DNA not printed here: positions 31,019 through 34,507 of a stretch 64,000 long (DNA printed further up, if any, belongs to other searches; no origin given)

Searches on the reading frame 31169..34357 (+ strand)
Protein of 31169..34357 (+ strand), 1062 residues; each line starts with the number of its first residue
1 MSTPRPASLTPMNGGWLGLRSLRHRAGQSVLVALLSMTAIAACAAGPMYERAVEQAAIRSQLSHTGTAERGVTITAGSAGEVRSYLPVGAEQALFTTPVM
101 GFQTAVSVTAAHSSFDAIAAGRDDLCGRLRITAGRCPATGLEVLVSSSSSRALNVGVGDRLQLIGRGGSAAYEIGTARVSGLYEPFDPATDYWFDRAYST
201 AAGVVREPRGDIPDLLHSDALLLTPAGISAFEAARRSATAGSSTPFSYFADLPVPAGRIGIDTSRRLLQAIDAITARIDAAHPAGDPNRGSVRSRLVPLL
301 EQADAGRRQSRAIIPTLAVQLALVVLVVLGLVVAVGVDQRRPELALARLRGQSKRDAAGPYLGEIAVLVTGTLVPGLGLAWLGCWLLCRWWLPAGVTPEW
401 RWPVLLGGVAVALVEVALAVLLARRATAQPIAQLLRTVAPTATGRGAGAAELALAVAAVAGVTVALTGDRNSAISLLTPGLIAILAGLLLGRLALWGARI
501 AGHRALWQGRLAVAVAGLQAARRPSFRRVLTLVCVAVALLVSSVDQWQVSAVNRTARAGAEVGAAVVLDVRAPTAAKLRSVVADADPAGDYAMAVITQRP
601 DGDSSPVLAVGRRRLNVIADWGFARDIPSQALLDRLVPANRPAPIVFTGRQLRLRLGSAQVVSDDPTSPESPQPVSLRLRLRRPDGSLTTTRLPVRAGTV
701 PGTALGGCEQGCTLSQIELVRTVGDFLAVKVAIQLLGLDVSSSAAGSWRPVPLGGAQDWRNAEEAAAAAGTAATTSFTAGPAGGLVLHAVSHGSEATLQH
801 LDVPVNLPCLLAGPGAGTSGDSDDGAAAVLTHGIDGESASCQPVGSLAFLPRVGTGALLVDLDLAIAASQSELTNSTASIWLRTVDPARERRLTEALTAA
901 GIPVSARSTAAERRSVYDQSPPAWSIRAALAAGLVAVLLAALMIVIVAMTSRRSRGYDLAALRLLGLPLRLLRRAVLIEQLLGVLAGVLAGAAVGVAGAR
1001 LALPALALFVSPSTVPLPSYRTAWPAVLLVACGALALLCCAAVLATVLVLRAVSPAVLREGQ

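Call 71: search_protein_families(library=pfam, proteins=[window:31169-34357:+], max_evalue=0.001)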
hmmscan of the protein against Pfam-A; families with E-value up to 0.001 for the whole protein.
window:31169-34357:+ (1062 aa): 1 family
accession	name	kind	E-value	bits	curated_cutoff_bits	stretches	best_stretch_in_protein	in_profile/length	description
PF02687.27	FtsX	-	9.6e-17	61.6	25.5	2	317-425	3-113/120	FtsX-like permease C-terminal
